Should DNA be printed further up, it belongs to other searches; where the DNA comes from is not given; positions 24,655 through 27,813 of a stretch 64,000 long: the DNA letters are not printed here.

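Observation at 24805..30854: Defence-island-like insertion: three adjacent nuclease/ATPase-type transcription units between aroK and PBP1A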

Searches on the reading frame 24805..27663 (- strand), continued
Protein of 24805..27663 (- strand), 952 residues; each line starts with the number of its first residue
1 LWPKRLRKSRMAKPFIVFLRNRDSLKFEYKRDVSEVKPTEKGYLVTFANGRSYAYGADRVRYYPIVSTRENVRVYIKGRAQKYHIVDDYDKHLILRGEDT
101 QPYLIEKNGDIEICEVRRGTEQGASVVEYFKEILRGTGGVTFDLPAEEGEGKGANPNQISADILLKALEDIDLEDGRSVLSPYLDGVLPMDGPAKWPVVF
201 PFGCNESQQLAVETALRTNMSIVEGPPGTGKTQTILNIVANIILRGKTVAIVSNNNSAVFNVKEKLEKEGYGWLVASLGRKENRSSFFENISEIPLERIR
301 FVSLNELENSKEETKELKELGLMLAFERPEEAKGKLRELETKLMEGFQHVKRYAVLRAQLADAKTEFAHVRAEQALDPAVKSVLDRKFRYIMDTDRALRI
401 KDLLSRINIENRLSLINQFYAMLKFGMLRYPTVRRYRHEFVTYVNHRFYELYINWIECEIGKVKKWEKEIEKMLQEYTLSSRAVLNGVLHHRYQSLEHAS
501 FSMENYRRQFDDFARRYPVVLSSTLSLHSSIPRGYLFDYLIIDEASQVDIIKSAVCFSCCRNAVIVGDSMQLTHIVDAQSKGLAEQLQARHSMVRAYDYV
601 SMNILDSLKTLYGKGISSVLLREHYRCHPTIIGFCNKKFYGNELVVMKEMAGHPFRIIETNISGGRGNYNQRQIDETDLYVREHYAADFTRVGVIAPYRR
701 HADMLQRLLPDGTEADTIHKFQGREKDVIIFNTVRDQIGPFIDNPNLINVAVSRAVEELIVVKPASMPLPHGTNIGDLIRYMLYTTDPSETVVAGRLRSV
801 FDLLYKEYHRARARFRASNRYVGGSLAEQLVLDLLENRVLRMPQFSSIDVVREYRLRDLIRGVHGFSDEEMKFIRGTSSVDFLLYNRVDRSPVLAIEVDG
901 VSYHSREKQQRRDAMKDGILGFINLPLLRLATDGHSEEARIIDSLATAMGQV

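Call 110: search_dna_similar(query=window:24805-27633:-, collection=plasmids, mode=protein, max_evalue=1e-20, max_rows=15)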
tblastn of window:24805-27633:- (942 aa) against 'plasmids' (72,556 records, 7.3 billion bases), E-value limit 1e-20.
Records with a match: 18; places in all: 18; records where one place covers at least 80% of the query: 9.
Best place of each record, by identity: 60-80% 1; <60% 17.
By first word of the organism name: Ralstonia 10; Escherichia 3; Caballeronia 2; Parabacteroides 1; Arthrobacter 1; Bacteroides 1.
By predicted mobility (MOB-suite, as given by PLSDB): non-mobilizable 16; mobilizable 2.
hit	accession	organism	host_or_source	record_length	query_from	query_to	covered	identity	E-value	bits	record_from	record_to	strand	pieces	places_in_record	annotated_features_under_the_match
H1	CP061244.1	Escherichia coli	Homo sapiens,cell culture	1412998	37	940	96%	32.7%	1e-96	381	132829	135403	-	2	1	none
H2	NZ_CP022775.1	Ralstonia solanacearum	Solanum tuberosum,single cell,Potato ...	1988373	37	937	96%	32.4%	5e-99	349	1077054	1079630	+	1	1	none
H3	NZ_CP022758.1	Ralstonia solanacearum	Solanum tuberosum,single cell,Potato ...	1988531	37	937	96%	32.4%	5e-99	349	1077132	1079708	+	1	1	none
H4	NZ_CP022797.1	Ralstonia solanacearum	Solanum tuberosum,single cell,Potato ...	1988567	37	937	96%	32.4%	5e-99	349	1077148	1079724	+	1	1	none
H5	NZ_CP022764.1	Ralstonia solanacearum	Solanum tuberosum,single cell,Potato ...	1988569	37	937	96%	32.4%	5e-99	349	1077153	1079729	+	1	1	none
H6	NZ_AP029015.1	Ralstonia pseudosolanacearum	-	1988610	37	937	96%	32.4%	5e-99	349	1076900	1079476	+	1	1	none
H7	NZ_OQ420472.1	Escherichia coli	-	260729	37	922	94%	32.2%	8e-106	369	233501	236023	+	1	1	AAA domain-containing protein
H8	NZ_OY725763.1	Parabacteroides distasonis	-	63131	124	935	86%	34.5%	3e-111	385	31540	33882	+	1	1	AAA domain-containing protein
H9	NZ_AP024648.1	Arthrobacter sp. StoSoilB13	-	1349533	194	940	79%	35.1%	4e-97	383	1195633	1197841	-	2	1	record has no annotation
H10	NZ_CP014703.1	Ralstonia solanacearum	Solanum tuberosum,cell culture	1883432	188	937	80%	34.7%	2e-99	350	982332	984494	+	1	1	none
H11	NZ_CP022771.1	Ralstonia solanacearum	Solanum tuberosum,single cell,Potato ...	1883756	188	937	80%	34.7%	2e-99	350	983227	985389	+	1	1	none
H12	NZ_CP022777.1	Ralstonia solanacearum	Solanum tuberosum,single cell,Potato ...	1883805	188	937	80%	34.7%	2e-99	350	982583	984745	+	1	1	none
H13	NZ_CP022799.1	Ralstonia solanacearum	Solanum tuberosum,single cell,Potato ...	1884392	188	937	80%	34.7%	2e-99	350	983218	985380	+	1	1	none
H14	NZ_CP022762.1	Ralstonia solanacearum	Solanum tuberosum,single cell,Potato ...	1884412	188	937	80%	34.7%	2e-99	350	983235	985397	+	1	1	none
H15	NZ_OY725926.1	Bacteroides finegoldii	-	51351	100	940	73%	37.5%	7e-79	425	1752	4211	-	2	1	AAA domain-containing protein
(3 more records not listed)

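Call 111: search_dna_similar(query=window:24805-27633:-, collection=phages, mode=protein, max_evalue=1e-20, max_rows=10)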
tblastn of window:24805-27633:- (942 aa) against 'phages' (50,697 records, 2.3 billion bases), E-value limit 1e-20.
Records with a match: 2; places in all: 2; records where one place covers at least 80% of the query: 0.
Best place of each record, by identity: <60% 2.
By first word of the organism name: Bacteriophage 2.
By host as written in the record: - 2.
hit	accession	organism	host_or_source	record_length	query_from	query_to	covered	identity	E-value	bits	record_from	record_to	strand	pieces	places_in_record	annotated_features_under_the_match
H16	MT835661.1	Bacteriophage sp.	human fecal samples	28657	448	936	52%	39.2%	2e-88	316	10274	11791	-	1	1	record has no annotation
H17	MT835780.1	Bacteriophage sp.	human fecal samples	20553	35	257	24%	35.1%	5e-24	115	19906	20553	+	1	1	record has no annotation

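Call 112: get_annotated_region(hit=H7, flank=8000)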
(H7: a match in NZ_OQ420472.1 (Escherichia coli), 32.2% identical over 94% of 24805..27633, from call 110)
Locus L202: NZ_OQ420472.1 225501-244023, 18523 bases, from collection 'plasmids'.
description: Escherichia coli strain B39 plasmid pB39_V, complete sequence
organism: Escherichia coli (NCBI taxid 562)
taxonomy: Bacteria; Pseudomonadota; Gammaproteobacteria; Enterobacterales; Enterobacteriaceae; Escherichia; Escherichia coli
host: -; source: -; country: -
typing (MOB-suite, as given by PLSDB): non-mobilizable
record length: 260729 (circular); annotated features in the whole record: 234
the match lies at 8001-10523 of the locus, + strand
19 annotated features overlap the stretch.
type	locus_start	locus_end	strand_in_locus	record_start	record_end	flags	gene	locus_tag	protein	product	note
CDS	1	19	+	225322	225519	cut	-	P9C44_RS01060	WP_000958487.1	AlpA family transcriptional regulator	-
CDS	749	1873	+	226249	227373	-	-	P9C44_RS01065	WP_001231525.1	glycosyltransferase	-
CDS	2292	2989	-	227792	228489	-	-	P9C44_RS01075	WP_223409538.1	IS1 family transposase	-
CDS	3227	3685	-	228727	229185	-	-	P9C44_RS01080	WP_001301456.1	hypothetical protein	-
CDS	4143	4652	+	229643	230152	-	-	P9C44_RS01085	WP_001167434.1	hypothetical protein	-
CDS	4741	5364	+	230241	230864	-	-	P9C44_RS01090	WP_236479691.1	DNA-binding protein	-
CDS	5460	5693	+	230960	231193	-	-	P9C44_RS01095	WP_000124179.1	hypothetical protein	-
CDS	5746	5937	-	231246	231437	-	-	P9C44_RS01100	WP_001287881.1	DUF4222 domain-containing protein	-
CDS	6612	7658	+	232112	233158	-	-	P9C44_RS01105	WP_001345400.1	ShlB/FhaC/HecB family hemolysin secretion/activation protein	-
CDS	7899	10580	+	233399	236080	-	-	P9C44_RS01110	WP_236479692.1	AAA domain-containing protein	-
CDS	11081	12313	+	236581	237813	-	-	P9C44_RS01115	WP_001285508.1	phosphoadenosine phosphosulfate reductase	-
CDS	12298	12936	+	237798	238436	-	-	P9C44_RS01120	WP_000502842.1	ParB N-terminal domain-containing protein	-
CDS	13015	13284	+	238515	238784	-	-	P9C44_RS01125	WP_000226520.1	PerC family transcriptional regulator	-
CDS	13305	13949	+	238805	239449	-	-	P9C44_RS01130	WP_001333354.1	hypothetical protein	-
CDS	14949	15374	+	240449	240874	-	-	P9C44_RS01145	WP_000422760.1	transposase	GO:0006313 - DNA transposition [Evidence IEA]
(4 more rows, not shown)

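Call 113: get_annotated_region(hit=H8, flank=8000)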
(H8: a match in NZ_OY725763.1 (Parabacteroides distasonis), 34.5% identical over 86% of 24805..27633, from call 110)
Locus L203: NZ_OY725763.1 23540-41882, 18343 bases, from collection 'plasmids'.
description: Parabacteroides distasonis strain Parabacteroides distasonis TSDC17.2-1.1 plasmid 18, complete sequence
organism: Parabacteroides distasonis (NCBI taxid 823)
taxonomy: Bacteria; Bacteroidota; Bacteroidia; Bacteroidales; Tannerellaceae; Parabacteroides; Parabacteroides distasonis
host: -; source: -; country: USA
typing (MOB-suite, as given by PLSDB): non-mobilizable
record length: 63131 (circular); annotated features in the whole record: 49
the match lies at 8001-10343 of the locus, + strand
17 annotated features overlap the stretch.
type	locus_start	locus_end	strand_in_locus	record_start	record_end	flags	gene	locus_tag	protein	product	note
CDS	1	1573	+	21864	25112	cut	-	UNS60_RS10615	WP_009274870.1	SNF2-related protein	-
CDS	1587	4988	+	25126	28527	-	-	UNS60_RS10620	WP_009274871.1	N-6 DNA methylase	GO:0006304 - DNA modification [Evidence IEA]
CDS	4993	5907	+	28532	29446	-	-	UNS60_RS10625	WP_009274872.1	hypothetical protein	-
CDS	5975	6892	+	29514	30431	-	-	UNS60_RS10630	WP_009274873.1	toll/interleukin-1 receptor domain-containing protein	GO:0007165 - signal transduction [Evidence IEA]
CDS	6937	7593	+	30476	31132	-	-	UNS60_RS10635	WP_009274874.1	hypothetical protein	-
CDS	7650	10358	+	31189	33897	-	-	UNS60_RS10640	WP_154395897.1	AAA domain-containing protein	-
CDS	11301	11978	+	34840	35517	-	-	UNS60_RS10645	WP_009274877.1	FadR/GntR family transcriptional regulator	-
CDS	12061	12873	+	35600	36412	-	-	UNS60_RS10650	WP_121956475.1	cache domain-containing protein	-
CDS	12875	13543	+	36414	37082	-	-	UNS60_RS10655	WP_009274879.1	DNA-3-methyladenine glycosylase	-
CDS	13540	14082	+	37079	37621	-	-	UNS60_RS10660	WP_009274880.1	methylated-DNA--[protein]-cysteine S-methyltransferase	GO:0006281 - DNA repair [Evidence IEA]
CDS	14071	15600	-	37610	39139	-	-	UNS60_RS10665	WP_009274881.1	hypothetical protein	-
CDS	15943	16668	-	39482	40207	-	-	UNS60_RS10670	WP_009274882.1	hypothetical protein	-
CDS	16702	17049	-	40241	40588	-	-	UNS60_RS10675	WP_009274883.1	hypothetical protein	-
CDS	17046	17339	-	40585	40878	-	-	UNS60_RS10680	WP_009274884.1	hypothetical protein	-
CDS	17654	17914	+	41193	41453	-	-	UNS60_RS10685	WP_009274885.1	hypothetical protein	-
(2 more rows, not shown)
